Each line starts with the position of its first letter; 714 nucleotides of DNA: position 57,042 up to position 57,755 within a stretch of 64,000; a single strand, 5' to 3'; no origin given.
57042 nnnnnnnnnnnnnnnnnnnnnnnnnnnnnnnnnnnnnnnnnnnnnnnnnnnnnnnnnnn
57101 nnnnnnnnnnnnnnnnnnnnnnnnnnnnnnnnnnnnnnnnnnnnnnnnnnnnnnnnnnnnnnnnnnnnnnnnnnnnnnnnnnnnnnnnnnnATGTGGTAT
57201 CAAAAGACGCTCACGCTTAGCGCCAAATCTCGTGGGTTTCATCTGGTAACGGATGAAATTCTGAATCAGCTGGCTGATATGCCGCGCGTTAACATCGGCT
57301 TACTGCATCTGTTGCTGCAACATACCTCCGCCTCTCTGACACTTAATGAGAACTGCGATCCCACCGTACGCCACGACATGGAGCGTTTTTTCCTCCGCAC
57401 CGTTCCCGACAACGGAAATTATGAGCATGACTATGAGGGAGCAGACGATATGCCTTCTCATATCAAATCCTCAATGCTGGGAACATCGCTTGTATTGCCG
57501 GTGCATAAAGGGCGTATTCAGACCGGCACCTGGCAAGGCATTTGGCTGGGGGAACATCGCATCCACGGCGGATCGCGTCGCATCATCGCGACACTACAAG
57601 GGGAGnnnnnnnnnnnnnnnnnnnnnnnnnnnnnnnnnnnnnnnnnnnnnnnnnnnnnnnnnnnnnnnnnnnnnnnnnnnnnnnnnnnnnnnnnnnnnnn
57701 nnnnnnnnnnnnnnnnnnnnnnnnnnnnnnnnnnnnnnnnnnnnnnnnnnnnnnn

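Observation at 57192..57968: yjbQ-yjbR translationally coupled pair of unknown physiological role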

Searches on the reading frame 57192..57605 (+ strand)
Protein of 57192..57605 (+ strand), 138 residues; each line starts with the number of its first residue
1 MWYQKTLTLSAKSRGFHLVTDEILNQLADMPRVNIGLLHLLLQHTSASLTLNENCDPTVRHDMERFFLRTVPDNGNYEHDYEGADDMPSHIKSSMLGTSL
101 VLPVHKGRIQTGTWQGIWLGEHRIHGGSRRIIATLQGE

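Call 7: profile_search(protein=window:57192-57605:+)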
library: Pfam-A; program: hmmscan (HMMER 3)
A. the first sequence (138 residues): domains with independent E <= 10: 1; with E <= 0.001: 1
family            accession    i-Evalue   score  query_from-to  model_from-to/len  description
UPF0047           PF01894.22    2.6e-36   124.8      19-134         2-116/117  Uncharacterised protein family UPF0047

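Call 9: search_protein_families(proteins=[window:57192-57605:+], library=ncbifam)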
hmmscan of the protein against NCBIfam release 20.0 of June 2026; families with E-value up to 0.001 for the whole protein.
window:57192-57605:+ (138 aa): 1 family
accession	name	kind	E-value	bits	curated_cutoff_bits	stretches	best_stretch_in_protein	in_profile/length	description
TIGR00149.1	TIGR00149_YjbQ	hypoth_equivalog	1.3e-53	180.3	67.75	1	4-138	1-132/132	secondary thiamine-phosphate synthase enzyme YjbQ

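Call 10: search_solved_structures(query=window:57192-57605:+, max_evalue=0.001)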
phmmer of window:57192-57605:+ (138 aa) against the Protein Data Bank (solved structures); distinct sequences matched with E-value up to 0.001: 9.
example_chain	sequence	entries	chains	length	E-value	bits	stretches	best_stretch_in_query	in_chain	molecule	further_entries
1xbf_A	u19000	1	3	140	1.4e-14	57.6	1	22-121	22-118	Clostridium acetobutylicum Q97KL0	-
1vmh_A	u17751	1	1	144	1.6e-14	57.5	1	22-121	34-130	Uncharacterized conserved protein YjbQ/UPF0047 family, ortholog yugU B.subtilis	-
1ve0_A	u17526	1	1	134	2.9e-12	50.2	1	7-122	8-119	hypothetical protein (ST2072)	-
1vmf_A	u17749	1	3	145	3.8e-12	49.8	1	4-124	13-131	hypothetical protein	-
2cu5_A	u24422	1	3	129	1.3e-11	48.1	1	34-122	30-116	Conserved Hypothetical Protein TT1486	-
2p6c_A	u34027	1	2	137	5.7e-10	42.7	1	3-126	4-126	aq_2013 protein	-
1vmj_A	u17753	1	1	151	8.4e-10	42.2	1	3-123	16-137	hypothetical protein TM0723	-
2p6h_A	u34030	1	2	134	3.1e-09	40.3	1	19-121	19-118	Hypothetical protein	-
1vph_A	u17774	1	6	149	6e-08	36.2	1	13-134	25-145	hypothetical protein SSO2532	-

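Call 20: find_homologous_proteins(query=window:57192-57605:+, max_evalue=0.00001)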
Query window:57192-57605:+ (138 aa): 7991 proteins with E <= 0.00001 among 8000 candidates; the best 120 are listed.
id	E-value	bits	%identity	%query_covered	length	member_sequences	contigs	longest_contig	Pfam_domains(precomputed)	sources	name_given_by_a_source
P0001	2.5e-88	311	99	100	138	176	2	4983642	PF01894.23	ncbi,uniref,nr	ncbi:secondary thiamine-phosphate synthase enzyme YjbQ [Escherichia coli]|uniref:secondary thiamine-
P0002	2.6e-88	311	99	100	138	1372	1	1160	PF01894.23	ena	-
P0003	9.2e-84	296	97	100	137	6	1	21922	PF01894.23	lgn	-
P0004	9.1e-81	287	96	99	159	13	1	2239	PF01894.23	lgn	-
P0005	2.9e-79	282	98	91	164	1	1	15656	PF01894.23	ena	-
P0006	4.2e-77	275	87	100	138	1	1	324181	PF01894.23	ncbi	ncbi:TPA: secondary thiamine-phosphate synthase enzyme YjbQ [Citrobacter freundii]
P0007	8.1e-77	274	100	87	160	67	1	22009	PF01894.23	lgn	-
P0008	8.1e-77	274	98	90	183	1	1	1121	PF00440.30,PF01894.23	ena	-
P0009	1.6e-76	273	86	100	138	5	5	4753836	PF01894.23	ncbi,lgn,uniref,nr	ncbi:secondary thiamine-phosphate synthase enzyme YjbQ [Citrobacter sp. Cs237]|uniref:secondary thia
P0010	6.9e-76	271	85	100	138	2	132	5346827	PF01894.23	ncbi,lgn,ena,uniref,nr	ncbi:secondary thiamine-phosphate synthase enzyme YjbQ [Citrobacter rodentium]|uniref:YjbQ family pr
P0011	7.6e-76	271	86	100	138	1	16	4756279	PF01894.23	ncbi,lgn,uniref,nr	ncbi:secondary thiamine-phosphate synthase enzyme YjbQ [Citrobacter sedlakii]|uniref:secondary thiam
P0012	1.7e-74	266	86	100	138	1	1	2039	PF01894.23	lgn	-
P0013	3.2e-73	262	83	100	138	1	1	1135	PF01894.23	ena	-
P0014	6.6e-73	261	81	100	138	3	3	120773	PF01894.23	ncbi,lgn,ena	-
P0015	9.6e-73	261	84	100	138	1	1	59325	PF01894.23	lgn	-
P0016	1.1e-72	261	83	100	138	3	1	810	PF01894.23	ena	-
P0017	1.1e-72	261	81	100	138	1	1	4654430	PF01894.23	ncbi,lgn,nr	ncbi:YjbQ family protein [Enterobacteriaceae bacterium 4M9]|nr:YjbQ family protein [Enterobacteriace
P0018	1.2e-72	260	100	83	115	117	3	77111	PF01894.23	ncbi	ncbi:TPA: YjbQ family protein, partial [Escherichia coli]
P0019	1.5e-72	260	83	100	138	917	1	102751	PF01894.23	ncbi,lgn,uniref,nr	ncbi:hypothetical protein CA284_07850 [Enterobacter mori]|uniref:secondary thiamine-phosphate syntha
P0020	1.6e-72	260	81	100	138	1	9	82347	PF01894.23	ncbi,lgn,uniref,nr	ncbi:secondary thiamine-phosphate synthase enzyme YjbQ [Pseudenterobacter timonensis]|uniref:Seconda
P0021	2.5e-72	259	82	100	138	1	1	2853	PF01894.23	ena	-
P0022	2.6e-72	259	81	100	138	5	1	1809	PF01894.23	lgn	-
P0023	2.8e-72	259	82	100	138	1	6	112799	PF01894.23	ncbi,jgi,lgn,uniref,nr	ncbi:secondary thiamine-phosphate synthase enzyme YjbQ [Enterobacter sp. R1(2018)]|uniref:secondary 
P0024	2.9e-72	259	80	100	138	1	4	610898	PF01894.23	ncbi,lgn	-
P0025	3.5e-72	259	83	100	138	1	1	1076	PF01894.23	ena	-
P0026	3.7e-72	259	80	100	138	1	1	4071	PF01894.23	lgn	-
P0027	4.2e-72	259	80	100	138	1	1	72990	PF01894.23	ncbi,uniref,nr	ncbi:secondary thiamine-phosphate synthase enzyme YjbQ [Enterobacteriaceae bacterium H18W14]|uniref:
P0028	6.6e-72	258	81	100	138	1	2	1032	PF01894.23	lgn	-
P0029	6.8e-72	258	80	100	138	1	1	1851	PF01894.23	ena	-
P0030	7.0e-72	258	80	100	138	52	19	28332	PF01894.23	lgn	-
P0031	7.4e-72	258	81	100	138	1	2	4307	PF01894.23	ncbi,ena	-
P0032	8.1e-72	258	80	100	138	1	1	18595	PF01894.23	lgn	-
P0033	8.8e-72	258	80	100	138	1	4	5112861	PF01894.23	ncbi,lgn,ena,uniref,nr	ncbi:secondary thiamine-phosphate synthase enzyme YjbQ [Leclercia adecarboxylata]|uniref:secondary t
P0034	9.5e-72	258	81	100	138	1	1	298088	PF01894.23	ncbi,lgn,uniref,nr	ncbi:secondary thiamine-phosphate synthase enzyme YjbQ [Entomohabitans teleogrylli]|uniref:secondary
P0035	1.0e-71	257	80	100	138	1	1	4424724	PF01894.23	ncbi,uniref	ncbi:secondary thiamine-phosphate synthase enzyme YjbQ [Dryocola sp. BD613]|uniref:secondary thiamin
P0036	1.1e-71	257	80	100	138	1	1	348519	PF01894.23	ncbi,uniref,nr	ncbi:secondary thiamine-phosphate synthase enzyme YjbQ [Enterobacteriaceae bacterium H20N1]|uniref:S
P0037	1.3e-71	257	81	100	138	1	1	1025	PF01894.23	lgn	-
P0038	1.4e-71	257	80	100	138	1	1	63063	PF01894.23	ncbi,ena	-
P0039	1.7e-71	257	81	100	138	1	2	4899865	PF01894.23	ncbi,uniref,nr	ncbi:secondary thiamine-phosphate synthase enzyme YjbQ [Kosakonia pseudosacchari]|uniref:YjbQ family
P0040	1.8e-71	257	80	100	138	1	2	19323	PF01894.23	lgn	-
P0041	1.8e-71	257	80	100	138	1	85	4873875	PF01894.23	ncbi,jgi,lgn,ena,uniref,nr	ncbi:MAG: secondary thiamine-phosphate synthase enzyme YjbQ [Leclercia adecarboxylata]|uniref:YjbQ f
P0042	2.5e-71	256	80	100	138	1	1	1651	PF01894.23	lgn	-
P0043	2.6e-71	256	81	100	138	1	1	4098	PF01894.23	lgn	-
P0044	3.1e-71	256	81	100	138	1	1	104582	PF01894.23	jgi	jgi:secondary thiamine-phosphate synthase enzyme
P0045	3.2e-71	256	79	100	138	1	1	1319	PF01894.23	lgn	-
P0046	3.5e-71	256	81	100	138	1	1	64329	PF01894.23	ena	-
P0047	3.7e-71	256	82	100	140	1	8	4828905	PF01894.23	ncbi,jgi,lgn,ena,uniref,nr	ncbi:secondary thiamine-phosphate synthase enzyme YjbQ [Intestinirhabdus alba]|jgi:secondary thiamin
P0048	3.7e-71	256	80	100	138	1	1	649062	PF01894.23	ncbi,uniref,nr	ncbi:secondary thiamine-phosphate synthase enzyme YjbQ [Leclercia adecarboxylata]|uniref:secondary t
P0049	4.0e-71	256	78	100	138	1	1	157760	PF01894.23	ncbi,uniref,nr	ncbi:secondary thiamine-phosphate synthase enzyme YjbQ [Enterobacter sp. Bisph1]|uniref:secondary th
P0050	4.1e-71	255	80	100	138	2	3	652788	PF01894.23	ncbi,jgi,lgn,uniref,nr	ncbi:secondary thiamine-phosphate synthase enzyme YjbQ [Leclercia adecarboxylata]|uniref:secondary t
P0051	4.2e-71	255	79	100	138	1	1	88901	PF01894.23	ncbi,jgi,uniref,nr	ncbi:secondary thiamine-phosphate synthase enzyme YjbQ [Leclercia adecarboxylata]|uniref:secondary t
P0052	4.2e-71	255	79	100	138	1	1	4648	PF01894.23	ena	-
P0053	4.4e-71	255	79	100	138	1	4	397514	PF01894.23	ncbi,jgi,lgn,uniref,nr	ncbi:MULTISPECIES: secondary thiamine-phosphate synthase enzyme YjbQ [unclassified Leclercia]|uniref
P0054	4.9e-71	255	80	100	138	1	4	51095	PF01894.23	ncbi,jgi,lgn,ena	-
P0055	4.9e-71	255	80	100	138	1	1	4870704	PF01894.23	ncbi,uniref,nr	ncbi:secondary thiamine-phosphate synthase enzyme YjbQ [Superficieibacter sp. HKU1]|uniref:secondary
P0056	6.5e-71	255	79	100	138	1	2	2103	PF01894.23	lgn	-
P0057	6.5e-71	255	79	100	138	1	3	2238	PF01894.23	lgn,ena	-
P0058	6.7e-71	255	79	100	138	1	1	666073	PF01894.23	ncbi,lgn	-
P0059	6.9e-71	255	80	100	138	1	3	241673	PF01894.23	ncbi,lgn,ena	-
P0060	7.3e-71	255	81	100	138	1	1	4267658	PF01894.23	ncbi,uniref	ncbi:secondary thiamine-phosphate synthase enzyme YjbQ [Dryocola sp. BD586]|uniref:secondary thiamin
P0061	7.6e-71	255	80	100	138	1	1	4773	PF01894.23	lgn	-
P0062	8.0e-71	255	80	100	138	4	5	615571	PF01894.23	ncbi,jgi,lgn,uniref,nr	ncbi:secondary thiamine-phosphate synthase enzyme YjbQ [Superficieibacter sp. 1612_C1]|jgi:secondary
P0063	9.0e-71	254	78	100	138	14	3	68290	PF01894.23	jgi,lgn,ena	-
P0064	9.3e-71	254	79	100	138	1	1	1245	PF01894.23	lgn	-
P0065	1.0e-70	254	80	100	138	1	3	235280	PF01894.23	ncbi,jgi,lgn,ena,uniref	ncbi:secondary thiamine-phosphate synthase enzyme YjbQ [Leclercia sp.]|uniref:secondary thiamine-pho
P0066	1.0e-70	254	80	100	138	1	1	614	PF01894.23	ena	-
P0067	1.1e-70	254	80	100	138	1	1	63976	PF01894.23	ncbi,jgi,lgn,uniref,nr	ncbi:secondary thiamine-phosphate synthase enzyme YjbQ [Kosakonia oryziphila]|jgi:conserved hypothet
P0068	1.1e-70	254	80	100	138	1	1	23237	PF01894.23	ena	-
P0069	1.2e-70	254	79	100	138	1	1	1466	PF01894.23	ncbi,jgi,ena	-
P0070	1.2e-70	254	79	100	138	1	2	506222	PF01894.23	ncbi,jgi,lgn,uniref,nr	ncbi:secondary thiamine-phosphate synthase enzyme YjbQ [Leclercia adecarboxylata]|uniref:secondary t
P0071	1.2e-70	254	80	100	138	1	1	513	PF01894.23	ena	-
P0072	1.7e-70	254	80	100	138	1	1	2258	PF01894.23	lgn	-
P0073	1.8e-70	253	80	100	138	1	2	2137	PF01894.23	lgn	-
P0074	1.8e-70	253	80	100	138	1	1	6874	PF01894.23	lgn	-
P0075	1.8e-70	253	80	100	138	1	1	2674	PF01894.23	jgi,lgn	-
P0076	2.0e-70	253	79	100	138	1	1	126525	PF01894.23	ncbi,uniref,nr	ncbi:secondary thiamine-phosphate synthase enzyme YjbQ [Cedecea colo]|uniref:YjbQ family protein n=1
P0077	2.1e-70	253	78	100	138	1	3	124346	PF01894.23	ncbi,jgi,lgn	-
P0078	2.2e-70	253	78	100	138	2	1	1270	PF01894.23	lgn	-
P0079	2.2e-70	253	78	100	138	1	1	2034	PF01894.23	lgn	-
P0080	2.5e-70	253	79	100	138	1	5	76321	PF01894.23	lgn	-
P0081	2.6e-70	253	80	100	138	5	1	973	PF01894.23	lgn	-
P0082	2.6e-70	253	80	100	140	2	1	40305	PF01894.23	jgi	jgi:secondary thiamine-phosphate synthase enzyme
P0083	2.7e-70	253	79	100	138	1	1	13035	PF01894.23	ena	-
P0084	2.9e-70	253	79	100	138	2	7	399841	PF01894.23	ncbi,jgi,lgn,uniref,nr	ncbi:secondary thiamine-phosphate synthase enzyme YjbQ [Leclercia adecarboxylata]|uniref:secondary t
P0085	3.5e-70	252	79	100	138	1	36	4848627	PF01894.23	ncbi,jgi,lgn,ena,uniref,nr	ncbi:secondary thiamine-phosphate synthase enzyme YjbQ [Leclercia adecarboxylata]|jgi:secondary thia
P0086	3.5e-70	252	79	100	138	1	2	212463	PF01894.23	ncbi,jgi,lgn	-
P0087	3.8e-70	252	80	100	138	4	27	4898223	PF01894.23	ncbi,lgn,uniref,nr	ncbi:YjbQ family protein [Salmonella enterica]|uniref:Secondary thiamine-phosphate synthase enzyme Y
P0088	4.2e-70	252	80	100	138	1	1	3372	PF01894.23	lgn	-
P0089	4.3e-70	252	78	100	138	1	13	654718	PF01894.23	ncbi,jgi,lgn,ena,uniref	ncbi:secondary thiamine-phosphate synthase enzyme YjbQ [Leclercia adecarboxylata]|uniref:secondary t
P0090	4.5e-70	252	80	100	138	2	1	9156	PF01894.23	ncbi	-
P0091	5.0e-70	252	78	100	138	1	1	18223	PF01894.23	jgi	-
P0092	5.6e-70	252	79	100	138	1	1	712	PF01894.23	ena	-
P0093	5.8e-70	252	80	100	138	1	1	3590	PF01894.23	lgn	-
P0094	6.0e-70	252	79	100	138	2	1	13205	PF01894.23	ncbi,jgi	-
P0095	6.1e-70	252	78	100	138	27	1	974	PF01894.23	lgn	-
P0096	6.5e-70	252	79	100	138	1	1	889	PF01894.23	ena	-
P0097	7.0e-70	252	79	100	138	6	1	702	PF01894.23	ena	-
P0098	7.0e-70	252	78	100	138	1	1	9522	PF01894.23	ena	-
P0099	7.1e-70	251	80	100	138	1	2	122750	PF01894.23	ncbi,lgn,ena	-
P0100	7.1e-70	251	79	100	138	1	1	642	PF01894.23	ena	-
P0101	7.4e-70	251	78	100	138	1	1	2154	PF01894.23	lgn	-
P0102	8.1e-70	251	97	84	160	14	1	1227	PF01894.23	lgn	-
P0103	9.6e-70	251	78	100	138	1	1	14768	PF01894.23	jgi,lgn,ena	-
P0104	1.0e-69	251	77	100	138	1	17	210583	PF01894.23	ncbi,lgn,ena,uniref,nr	ncbi:secondary thiamine-phosphate synthase enzyme YjbQ [Mixta mediterraneensis]|uniref:secondary thi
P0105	1.1e-69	251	78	100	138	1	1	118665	PF01894.23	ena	-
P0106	1.2e-69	251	78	100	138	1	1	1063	PF01894.23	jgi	-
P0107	1.3e-69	251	79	100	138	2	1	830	PF01894.23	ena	-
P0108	1.5e-69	250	98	87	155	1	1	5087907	PF01894.23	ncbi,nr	ncbi:hypothetical protein BANRA_00004 [Escherichia coli]|nr:hypothetical protein BANRA_00004 [Escher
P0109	1.7e-69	250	78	100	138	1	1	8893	PF01894.23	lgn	-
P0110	1.8e-69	250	78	100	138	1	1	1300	PF01894.23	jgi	-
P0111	1.9e-69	250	78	100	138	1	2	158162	PF01894.23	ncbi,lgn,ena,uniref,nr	ncbi:secondary thiamine-phosphate synthase enzyme YjbQ [Franconibacter pulveris]|uniref:secondary th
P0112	2.2e-69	250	78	100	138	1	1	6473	PF01894.23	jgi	-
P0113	2.4e-69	250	78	100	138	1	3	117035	PF01894.23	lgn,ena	-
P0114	2.6e-69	250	80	100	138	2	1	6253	PF01894.23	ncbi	-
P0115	3.2e-69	249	78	100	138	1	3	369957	PF01894.23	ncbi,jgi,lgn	-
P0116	3.9e-69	249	78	100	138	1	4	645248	PF01894.23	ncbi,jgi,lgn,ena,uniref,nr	ncbi:secondary thiamine-phosphate synthase enzyme YjbQ [Leclercia sp.]|uniref:secondary thiamine-pho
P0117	4.1e-69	249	78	100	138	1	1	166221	PF01894.23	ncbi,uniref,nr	ncbi:secondary thiamine-phosphate synthase enzyme YjbQ [Leclercia adecarboxylata]|uniref:secondary t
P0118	4.4e-69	249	77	100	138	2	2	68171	PF01894.23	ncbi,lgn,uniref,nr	ncbi:MAG: secondary thiamine-phosphate synthase enzyme YjbQ [Enterobacterales bacterium endosymbiont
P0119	4.8e-69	249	78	100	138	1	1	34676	PF01894.23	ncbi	-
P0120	5.4e-69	249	78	100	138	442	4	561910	PF01894.23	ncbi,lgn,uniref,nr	ncbi:TPA_asm: YjbQ family protein [Salmonella enterica subsp. salamae serovar 60:g,m,t:z6]|uniref:Yj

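Call 31: search_protein_representatives(protein=window:57192-57605:+)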
Query: 138 residues. Proteins with E-value up to 0.001 (for the whole library): 4457; up to 1e-10: 1715; up to 1e-30: 99. The best 150 are listed.
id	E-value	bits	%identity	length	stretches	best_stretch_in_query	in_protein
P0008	2.6e-77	273.9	98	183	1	15-138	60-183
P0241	1.1e-68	245.9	45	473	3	6-128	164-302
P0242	1.0e-63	229.9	100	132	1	1-104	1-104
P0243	2.9e-61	221.9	40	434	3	9-130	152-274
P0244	1.0e-58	213.7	38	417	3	8-127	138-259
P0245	4.3e-58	211.7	99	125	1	45-138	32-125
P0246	5.1e-53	195.2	64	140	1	1-138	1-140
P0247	4.4e-51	188.9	38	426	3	33-136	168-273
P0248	3.2e-48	179.6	58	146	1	1-137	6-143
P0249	3.9e-46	172.9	78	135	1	1-101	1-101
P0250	4.5e-46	172.7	61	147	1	2-138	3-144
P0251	9.4e-46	171.7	48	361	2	35-128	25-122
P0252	1.2e-45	171.3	55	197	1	2-138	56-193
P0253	2.6e-45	170.2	55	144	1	2-138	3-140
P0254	8.8e-45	168.5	51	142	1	1-137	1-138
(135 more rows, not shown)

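Call 33: find_related_loci(query=A1, collection=genome_contigs, flank=3000)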
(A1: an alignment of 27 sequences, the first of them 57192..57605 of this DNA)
Query A1 (138 aa) in genome_contigs; peptide patterns used: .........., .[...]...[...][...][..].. (x = any residue, [..] = any of these).
600 stretches matched a pattern (row limit reached: there are more); 597 encode a relative of the query (tblastn E <= 1e-3); the best 80 are kept; 80 distinct loci.
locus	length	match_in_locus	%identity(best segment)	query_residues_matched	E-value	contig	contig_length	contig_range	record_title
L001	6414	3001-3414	97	1-138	7e-91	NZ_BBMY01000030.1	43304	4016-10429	Escherichia albertii NBRC 107761 = DSM 17582 strain NBRC 107761, whole genome shotgun sequence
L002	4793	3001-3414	82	1-138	1e-76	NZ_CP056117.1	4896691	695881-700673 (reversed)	Enterobacter cloacae strain DSM 26481 chromosome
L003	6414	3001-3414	78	1-138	4e-72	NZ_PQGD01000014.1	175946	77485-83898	Superficieibacter electus strain BP-1 NODE_14_length_175946_cov_38.8368, whole genome shotgun sequence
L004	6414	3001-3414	78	1-138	2e-69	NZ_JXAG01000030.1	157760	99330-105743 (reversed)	Enterobacter sp. Bisph1 contig030, whole genome shotgun sequence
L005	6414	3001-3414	70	1-138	5e-64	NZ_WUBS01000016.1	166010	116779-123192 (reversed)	Acerihabitans arboris strain SAP-6 contig16, whole genome shotgun sequence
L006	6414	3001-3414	62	1-138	2e-59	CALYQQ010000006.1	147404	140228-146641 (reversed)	MAG: uncultured Enterobacterales bacterium isolate SRR11267070_bin.21_metawrap_v1.3.0_MAG genome assembly, contig: ERZ95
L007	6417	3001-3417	64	1-138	8e-59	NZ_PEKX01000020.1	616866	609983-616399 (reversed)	MAG: Pseudomonas sp. isolate EaCA-3 521, whole genome shotgun sequence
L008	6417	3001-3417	62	1-138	3e-57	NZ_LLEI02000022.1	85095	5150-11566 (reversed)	Vibrio bivalvicida strain 605 contig_22, whole genome shotgun sequence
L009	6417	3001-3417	63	1-138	4e-57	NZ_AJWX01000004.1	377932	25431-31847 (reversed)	Pseudomonas sp. M47T1 contig04, whole genome shotgun sequence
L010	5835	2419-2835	63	1-138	3e-56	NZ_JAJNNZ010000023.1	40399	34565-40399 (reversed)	Vibrio gelatinilyticus strain ZSDZ34 23, whole genome shotgun sequence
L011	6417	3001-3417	63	1-137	3e-56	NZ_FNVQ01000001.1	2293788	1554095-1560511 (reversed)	Marinobacterium lutimaris strain DSM 22012, whole genome shotgun sequence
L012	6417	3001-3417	60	1-138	3e-56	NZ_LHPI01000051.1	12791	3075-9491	Vibrio hepatarius strain DSM 19134 contig0051, whole genome shotgun sequence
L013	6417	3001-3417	61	1-138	4e-56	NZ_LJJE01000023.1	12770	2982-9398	Vibrio sonorensis strain CAIM 1076 contig00035, whole genome shotgun sequence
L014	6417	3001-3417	62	1-138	1e-55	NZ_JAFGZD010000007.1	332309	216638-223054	Pseudomonas capsici strain Pc19-1 Pc19_1_NODE_7_length_332309_cov_95.353798, whole genome shotgun sequence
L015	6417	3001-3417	61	1-138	4e-55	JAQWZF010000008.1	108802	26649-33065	MAG: Gammaproteobacteria bacterium isolate cluster3_bin.76 k119_443272, whole genome shotgun sequence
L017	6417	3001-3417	58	1-138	1e-54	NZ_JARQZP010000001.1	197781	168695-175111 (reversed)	Vibrio hannami strain KACC 19277 contig_1, whole genome shotgun sequence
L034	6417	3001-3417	58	1-138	2e-52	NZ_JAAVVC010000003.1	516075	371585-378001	Pseudomonas sp. dw_612 3, whole genome shotgun sequence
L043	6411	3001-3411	60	2-137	9e-52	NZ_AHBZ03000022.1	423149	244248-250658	Pseudoalteromonas citrea strain DSM 8771 contig022, whole genome shotgun sequence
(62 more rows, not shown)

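Call 43: find_encoding_contigs(protein=P0104, flank=3000, max_places=2)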
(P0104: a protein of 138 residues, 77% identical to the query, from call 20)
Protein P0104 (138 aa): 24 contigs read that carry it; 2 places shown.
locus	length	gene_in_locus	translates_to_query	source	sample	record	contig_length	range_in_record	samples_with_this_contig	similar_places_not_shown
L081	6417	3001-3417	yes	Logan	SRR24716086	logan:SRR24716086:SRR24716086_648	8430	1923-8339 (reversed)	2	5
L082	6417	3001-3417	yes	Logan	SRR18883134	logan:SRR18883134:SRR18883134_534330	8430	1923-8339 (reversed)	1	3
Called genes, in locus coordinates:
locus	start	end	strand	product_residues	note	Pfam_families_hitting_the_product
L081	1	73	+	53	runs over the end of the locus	?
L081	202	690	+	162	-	PF13404:HTH_AsnC-type, PF13412:HTH_24, PF01037:AsnC_trans_reg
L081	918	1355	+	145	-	PF19700:DUF6198 (weak), PF02588:YitT_membrane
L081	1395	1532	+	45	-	-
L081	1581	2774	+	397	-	PF00155:Aminotran_1_2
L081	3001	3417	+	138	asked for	PF01894:YjbQ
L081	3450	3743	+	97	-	PF04237:YjbR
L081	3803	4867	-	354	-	PF08240:ADH_N, PF00107:ADH_zinc_N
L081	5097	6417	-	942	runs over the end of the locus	PF02463:SMC_N (faint), PF03193:RsgA_GTPase (faint), PF13191:AAA_16 (faint), PF13555:AAA_29 (faint), PF20703:nSTAND1 (faint), PF17760:UvrA_inter, PF17755:UvrA_DNA-bind, PF00005:ABC_tran (weak), +1 more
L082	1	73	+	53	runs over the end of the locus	?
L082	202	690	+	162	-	PF13404:HTH_AsnC-type, PF13412:HTH_24, PF01037:AsnC_trans_reg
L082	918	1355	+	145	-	PF19700:DUF6198 (weak), PF02588:YitT_membrane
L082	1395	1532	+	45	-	-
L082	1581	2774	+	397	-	PF00155:Aminotran_1_2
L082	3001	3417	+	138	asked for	PF01894:YjbQ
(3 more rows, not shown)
